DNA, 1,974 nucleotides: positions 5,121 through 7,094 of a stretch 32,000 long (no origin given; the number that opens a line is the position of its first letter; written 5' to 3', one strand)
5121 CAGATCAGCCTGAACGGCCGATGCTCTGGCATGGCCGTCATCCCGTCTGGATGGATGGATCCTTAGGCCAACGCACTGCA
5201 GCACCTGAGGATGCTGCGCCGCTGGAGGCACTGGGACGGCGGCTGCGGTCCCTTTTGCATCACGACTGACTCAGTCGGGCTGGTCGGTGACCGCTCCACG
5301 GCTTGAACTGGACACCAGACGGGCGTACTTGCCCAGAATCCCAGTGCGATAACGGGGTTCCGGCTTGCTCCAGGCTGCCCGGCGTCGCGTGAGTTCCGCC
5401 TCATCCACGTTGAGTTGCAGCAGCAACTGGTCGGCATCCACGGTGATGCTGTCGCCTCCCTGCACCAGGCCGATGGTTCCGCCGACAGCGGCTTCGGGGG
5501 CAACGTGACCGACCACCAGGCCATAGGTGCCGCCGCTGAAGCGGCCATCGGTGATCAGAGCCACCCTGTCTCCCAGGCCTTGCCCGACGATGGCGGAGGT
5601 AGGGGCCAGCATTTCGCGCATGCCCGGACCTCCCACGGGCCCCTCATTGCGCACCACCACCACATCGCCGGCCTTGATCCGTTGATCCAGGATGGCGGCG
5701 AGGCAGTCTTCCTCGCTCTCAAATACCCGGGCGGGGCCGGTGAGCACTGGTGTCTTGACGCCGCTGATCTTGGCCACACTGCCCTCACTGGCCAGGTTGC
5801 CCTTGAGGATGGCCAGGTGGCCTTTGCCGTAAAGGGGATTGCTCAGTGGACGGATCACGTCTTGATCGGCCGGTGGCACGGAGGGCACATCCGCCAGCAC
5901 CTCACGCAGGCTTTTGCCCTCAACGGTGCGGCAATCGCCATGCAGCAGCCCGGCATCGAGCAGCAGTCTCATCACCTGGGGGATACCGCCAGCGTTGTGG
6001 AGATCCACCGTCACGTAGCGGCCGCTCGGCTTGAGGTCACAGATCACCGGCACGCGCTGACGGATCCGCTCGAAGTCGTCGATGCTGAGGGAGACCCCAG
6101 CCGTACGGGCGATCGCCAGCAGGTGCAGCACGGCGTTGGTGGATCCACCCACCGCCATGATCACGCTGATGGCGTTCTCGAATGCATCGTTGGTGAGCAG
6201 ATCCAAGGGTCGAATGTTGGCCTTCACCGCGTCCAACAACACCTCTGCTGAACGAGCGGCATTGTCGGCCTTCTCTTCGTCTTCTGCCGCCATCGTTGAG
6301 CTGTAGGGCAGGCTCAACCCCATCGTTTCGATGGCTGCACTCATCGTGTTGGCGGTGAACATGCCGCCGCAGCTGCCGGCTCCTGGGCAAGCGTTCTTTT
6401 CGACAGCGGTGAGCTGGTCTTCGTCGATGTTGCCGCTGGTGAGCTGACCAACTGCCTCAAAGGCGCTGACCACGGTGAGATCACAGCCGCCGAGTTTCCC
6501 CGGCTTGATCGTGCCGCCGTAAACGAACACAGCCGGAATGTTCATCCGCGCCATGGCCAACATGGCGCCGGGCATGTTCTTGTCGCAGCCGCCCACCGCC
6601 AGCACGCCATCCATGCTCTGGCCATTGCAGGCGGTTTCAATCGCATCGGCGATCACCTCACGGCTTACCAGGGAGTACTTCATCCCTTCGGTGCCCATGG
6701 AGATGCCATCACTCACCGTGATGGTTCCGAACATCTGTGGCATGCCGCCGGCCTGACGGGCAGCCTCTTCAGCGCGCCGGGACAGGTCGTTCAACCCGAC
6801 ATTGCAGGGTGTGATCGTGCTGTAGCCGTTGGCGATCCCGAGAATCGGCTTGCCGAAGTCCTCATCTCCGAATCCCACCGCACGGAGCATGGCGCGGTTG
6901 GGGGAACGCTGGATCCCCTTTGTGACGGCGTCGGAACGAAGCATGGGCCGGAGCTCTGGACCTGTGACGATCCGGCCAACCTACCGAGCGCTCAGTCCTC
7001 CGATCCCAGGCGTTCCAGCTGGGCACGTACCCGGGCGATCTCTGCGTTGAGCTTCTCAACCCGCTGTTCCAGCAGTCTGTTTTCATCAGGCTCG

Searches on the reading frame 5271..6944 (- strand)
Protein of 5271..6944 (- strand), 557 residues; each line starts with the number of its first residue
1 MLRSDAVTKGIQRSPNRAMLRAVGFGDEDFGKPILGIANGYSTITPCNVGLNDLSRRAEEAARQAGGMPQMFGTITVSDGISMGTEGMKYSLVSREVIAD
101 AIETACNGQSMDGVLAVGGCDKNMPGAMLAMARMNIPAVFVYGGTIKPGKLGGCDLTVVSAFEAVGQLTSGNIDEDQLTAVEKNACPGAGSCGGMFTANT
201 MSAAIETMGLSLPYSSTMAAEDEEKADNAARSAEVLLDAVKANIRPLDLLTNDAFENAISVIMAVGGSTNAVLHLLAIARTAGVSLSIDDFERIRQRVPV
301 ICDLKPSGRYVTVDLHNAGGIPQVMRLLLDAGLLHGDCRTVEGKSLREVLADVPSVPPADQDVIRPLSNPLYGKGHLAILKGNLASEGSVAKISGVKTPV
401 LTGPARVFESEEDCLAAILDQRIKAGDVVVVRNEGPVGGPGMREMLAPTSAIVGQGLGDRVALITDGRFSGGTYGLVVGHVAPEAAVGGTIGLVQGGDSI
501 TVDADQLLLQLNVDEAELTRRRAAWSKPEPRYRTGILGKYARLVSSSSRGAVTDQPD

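Call 24: search_protein_families(library=pfam, proteins=[window:5271-6944:-])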
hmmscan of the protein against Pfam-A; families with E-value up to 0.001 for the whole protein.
window:5271-6944:- (557 aa): 2 families
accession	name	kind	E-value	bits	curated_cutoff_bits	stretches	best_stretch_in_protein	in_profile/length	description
PF00920.27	ILVD_EDD_N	-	9.5e-127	422.9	27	1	32-348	1-315/316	Dihydroxy-acid/6-phosphogluconate dehydratase N-terminal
PF24877.1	ILV_EDD_C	-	1.6e-74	249.9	27.7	1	362-551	1-191/191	Dihydroxy-acid/6-phosphogluconate dehydratase C-terminal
